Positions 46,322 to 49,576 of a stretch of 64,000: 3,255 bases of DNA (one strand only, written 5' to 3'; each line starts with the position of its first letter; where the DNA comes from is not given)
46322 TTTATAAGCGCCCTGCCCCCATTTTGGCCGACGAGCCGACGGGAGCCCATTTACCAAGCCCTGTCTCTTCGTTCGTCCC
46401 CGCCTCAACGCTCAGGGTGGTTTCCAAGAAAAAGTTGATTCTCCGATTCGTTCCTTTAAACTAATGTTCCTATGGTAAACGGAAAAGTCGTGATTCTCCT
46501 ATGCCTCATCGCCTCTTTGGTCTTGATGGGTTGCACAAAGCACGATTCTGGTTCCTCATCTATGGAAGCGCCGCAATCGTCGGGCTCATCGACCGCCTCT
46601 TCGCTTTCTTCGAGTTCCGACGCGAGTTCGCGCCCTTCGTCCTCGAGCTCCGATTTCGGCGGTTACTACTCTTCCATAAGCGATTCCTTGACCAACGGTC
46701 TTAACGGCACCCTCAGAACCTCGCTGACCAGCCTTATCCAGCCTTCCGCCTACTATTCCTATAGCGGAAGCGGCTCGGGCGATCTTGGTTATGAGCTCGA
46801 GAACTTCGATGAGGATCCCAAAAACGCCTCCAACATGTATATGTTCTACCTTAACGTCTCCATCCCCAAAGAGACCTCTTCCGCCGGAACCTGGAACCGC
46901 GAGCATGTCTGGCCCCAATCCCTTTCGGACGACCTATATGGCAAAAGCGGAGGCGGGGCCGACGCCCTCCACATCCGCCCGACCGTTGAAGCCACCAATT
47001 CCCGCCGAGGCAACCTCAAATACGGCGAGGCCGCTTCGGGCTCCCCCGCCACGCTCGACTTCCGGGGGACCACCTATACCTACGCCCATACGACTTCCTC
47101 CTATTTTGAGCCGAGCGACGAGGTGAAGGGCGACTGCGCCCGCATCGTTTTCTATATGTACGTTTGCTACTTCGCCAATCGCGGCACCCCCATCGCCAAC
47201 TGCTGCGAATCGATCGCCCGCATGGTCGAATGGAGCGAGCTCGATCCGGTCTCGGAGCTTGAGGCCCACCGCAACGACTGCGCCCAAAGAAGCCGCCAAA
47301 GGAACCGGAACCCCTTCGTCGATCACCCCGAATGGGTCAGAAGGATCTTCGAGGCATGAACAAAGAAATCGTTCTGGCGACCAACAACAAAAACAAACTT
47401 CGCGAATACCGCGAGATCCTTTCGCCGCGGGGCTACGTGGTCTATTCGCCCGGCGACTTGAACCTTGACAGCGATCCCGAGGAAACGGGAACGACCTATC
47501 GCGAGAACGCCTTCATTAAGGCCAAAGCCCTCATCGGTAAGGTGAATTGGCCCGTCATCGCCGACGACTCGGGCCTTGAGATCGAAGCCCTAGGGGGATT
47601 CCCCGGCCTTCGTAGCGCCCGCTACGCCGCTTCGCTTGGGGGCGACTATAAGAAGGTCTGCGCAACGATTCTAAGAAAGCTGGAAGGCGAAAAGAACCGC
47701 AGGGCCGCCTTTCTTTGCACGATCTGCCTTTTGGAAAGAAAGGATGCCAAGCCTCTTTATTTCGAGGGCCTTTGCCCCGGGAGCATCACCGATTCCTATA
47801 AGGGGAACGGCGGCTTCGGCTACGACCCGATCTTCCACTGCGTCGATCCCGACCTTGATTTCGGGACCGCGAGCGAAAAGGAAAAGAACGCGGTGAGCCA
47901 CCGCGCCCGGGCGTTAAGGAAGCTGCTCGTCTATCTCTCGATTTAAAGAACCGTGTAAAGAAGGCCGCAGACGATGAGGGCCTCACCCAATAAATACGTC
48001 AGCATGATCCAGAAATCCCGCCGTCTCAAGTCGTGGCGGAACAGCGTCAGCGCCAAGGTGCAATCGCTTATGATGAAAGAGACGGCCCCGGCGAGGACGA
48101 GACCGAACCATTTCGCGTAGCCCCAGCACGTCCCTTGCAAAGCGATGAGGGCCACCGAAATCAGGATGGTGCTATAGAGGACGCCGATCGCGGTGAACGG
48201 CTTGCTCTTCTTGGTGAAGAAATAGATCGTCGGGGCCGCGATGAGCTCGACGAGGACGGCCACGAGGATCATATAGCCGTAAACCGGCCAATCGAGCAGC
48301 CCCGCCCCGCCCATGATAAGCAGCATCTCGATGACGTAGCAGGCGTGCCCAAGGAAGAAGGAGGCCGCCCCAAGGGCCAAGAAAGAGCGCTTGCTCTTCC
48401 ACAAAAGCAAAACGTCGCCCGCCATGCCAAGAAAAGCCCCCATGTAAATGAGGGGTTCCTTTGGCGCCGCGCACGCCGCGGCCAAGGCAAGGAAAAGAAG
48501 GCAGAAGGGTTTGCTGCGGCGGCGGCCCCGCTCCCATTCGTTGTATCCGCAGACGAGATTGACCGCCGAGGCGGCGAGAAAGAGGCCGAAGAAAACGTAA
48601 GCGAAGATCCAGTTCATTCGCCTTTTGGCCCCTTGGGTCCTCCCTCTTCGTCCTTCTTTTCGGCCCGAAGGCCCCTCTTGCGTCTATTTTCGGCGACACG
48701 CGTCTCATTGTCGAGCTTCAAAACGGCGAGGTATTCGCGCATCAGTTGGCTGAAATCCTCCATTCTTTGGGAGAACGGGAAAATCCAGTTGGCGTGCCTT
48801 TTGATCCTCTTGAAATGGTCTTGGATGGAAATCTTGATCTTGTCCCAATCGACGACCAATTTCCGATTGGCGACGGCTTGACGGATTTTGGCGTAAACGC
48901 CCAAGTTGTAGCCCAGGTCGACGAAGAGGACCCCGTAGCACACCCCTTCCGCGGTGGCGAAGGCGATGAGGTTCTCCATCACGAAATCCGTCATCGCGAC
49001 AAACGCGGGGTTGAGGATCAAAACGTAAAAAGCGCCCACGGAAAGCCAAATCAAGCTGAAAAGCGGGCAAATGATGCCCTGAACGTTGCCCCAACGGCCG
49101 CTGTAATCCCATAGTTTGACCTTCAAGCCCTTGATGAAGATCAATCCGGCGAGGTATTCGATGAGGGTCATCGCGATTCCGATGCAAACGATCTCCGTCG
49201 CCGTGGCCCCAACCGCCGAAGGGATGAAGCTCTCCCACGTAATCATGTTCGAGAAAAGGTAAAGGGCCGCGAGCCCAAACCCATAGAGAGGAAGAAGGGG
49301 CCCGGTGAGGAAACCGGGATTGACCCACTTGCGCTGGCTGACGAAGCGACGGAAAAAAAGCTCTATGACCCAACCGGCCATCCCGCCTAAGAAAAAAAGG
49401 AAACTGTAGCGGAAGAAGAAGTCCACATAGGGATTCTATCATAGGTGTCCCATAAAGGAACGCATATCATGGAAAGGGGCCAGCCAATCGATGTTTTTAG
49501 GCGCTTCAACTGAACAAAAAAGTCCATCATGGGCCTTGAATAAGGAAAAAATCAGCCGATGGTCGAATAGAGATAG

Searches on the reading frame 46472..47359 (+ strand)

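Call 77: search_protein_families(library=pfam, proteins=[window:46472-47359:+], max_evalue=0.00001)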
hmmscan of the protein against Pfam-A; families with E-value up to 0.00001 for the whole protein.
window:46472-47359:+ (295 aa): 1 family
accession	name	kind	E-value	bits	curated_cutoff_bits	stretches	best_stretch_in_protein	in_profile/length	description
PF04231.19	Endonuclease_1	-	2.4e-31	109.7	25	1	115-287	50-235/235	Endonuclease I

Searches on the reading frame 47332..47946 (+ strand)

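Call 77: search_protein_families(library=pfam, proteins=[window:47332-47946:+], max_evalue=0.00001)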
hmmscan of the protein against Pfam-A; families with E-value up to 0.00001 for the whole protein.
window:47332-47946:+ (204 aa): 1 family
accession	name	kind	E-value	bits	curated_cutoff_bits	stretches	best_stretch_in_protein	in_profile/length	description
PF01725.21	Ham1p_like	-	3.4e-56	190.5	22.5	1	13-199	1-184/186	Ham1 family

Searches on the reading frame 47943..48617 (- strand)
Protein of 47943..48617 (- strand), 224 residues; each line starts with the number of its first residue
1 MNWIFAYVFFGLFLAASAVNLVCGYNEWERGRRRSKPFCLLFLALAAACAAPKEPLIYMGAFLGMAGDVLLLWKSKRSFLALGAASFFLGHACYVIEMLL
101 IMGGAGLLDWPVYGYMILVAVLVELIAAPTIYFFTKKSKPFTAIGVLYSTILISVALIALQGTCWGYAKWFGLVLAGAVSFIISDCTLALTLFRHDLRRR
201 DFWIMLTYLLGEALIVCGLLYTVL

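Call 77: search_protein_families(library=pfam, proteins=[window:47943-48617:-], max_evalue=0.00001)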
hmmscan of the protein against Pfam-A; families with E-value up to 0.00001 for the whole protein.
window:47943-48617:- (224 aa): 1 family
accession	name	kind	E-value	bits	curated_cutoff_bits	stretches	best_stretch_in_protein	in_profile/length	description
PF07947.19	YhhN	-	6.7e-26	91.5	25.6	1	35-218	5-181/182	YhhN family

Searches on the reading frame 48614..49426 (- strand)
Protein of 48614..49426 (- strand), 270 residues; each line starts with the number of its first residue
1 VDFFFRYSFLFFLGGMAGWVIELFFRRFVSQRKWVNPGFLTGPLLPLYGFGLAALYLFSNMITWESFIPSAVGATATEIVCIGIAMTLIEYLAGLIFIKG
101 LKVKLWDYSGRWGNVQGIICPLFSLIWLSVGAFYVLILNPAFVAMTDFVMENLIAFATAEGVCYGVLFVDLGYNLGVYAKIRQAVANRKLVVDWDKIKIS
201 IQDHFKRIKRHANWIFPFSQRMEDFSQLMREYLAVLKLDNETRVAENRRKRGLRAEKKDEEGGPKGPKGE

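Call 77: search_protein_families(library=pfam, proteins=[window:48614-49426:-], max_evalue=0.00001)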
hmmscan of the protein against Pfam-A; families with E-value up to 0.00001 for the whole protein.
window:48614-49426:- (270 aa): 1 family
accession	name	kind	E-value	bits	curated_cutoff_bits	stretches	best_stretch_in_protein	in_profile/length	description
PF06541.16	ABC_trans_CmpB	-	1.5e-32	113.3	25.9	1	9-172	1-148/151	Putative ABC-transporter type IV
